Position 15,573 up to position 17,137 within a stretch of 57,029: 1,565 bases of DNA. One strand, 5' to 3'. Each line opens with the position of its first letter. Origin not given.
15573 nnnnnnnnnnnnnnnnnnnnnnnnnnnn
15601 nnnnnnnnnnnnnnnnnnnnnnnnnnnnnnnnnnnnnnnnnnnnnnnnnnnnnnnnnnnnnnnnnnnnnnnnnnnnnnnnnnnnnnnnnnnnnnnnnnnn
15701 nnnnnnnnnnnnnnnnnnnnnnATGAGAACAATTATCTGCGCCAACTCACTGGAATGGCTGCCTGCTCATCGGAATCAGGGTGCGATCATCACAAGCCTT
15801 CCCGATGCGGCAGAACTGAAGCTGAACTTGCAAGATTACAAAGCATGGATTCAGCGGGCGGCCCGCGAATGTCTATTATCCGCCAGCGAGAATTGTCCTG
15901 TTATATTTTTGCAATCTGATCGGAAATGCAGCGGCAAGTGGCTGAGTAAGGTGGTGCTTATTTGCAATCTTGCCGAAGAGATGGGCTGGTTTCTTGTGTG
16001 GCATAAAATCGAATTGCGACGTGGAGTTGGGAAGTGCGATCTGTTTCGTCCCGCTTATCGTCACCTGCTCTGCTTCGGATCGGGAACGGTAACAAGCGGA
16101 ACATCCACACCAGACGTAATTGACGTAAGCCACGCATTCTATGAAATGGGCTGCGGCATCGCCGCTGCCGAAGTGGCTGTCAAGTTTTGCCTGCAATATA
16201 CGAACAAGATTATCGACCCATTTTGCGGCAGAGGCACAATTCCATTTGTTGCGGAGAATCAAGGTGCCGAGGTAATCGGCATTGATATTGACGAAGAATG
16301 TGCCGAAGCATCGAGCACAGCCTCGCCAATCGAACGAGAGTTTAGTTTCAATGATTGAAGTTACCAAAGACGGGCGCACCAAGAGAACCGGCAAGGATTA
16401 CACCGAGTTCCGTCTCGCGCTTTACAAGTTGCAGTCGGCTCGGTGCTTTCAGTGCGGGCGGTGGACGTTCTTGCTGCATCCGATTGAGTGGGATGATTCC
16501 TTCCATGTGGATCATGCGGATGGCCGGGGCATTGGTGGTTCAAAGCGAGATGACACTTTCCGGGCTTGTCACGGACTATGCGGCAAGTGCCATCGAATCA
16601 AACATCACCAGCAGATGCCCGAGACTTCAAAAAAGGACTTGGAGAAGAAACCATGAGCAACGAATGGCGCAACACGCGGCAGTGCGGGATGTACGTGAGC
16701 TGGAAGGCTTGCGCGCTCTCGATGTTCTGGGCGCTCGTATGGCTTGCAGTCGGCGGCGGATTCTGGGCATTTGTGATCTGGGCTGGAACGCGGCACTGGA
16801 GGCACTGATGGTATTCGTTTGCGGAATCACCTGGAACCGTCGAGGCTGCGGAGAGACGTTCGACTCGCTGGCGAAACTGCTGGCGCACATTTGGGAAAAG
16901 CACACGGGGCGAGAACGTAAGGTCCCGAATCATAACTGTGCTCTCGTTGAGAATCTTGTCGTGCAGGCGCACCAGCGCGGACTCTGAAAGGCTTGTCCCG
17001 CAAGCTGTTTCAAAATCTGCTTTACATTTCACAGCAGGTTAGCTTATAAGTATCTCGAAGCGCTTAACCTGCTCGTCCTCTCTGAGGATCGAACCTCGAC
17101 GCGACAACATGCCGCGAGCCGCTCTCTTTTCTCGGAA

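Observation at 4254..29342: Recurrent 14-bp perfect palindrome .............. at gene junctions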

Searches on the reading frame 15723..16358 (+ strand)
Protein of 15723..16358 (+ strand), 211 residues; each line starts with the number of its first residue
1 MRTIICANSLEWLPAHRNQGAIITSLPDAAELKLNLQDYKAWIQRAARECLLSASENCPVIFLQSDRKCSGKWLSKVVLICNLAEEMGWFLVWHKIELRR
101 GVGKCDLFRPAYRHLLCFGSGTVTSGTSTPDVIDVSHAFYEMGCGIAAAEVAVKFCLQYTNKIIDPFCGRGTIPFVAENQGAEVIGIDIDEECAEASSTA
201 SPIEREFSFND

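Call 9: search_protein_families(library=phrogs, proteins=[window:15723-16358:+], max_evalue=0.001)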
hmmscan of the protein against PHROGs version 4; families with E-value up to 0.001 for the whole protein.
window:15723-16358:+ (211 aa): 1 family
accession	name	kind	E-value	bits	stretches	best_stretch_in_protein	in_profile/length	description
phrog_18146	-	other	0.00016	21.7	1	154-191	64-101/452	DNA methyltransferase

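Call 34: search_protein_families(library=pfam, proteins=[window:15723-16358:+], max_evalue=0.05)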
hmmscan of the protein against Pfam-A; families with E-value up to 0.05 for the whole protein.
window:15723-16358:+ (211 aa): 3 families
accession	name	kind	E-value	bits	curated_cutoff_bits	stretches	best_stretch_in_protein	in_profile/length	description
PF01555.25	N6_N4_Mtase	-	1.8e-07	31.8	26.7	1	150-196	172-218/221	DNA methylase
PF13847.12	Methyltransf_31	-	0.00037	20.6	27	1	161-193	5-40/145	Methyltransferase domain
PF01170.24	UPF0020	-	0.014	15.5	22.3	1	158-185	27-54/197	RMKL-like, methyltransferase domain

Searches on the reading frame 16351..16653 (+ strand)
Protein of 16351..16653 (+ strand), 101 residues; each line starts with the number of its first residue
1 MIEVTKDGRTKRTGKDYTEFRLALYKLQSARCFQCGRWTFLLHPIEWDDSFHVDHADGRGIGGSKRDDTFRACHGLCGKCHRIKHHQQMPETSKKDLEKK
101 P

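Call 100: search_protein_families(library=pfam, proteins=[window:16351-16653:+], max_evalue=0.05)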
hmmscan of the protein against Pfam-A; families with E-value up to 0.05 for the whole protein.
window:16351-16653:+ (101 aa): 1 family
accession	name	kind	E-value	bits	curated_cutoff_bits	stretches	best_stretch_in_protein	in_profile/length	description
PF01844.29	HNH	-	0.046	14.3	21.4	0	45-87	8-47/47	HNH endonuclease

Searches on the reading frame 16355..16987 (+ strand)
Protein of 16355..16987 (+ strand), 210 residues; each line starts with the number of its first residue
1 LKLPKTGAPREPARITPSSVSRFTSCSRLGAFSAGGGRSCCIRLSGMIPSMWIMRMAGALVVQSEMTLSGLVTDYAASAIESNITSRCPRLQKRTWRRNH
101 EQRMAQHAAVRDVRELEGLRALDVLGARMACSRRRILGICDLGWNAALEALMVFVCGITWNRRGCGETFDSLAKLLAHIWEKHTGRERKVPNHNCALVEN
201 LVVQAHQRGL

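Call 9: search_protein_families(library=phrogs, proteins=[window:16355-16987:+], max_evalue=0.001)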
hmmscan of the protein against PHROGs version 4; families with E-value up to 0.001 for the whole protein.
window:16355-16987:+ (210 aa): 0 families

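Call 34: search_protein_families(library=pfam, proteins=[window:16355-16987:+], max_evalue=0.05)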
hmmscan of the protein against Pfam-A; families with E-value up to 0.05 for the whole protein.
window:16355-16987:+ (210 aa): 1 family
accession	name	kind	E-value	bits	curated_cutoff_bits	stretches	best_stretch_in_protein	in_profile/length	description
PF23165.1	zf-C2H2_FBX41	-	0.019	14.9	24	1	165-184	8-29/30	F-box only protein 41 C2H2 zinc finger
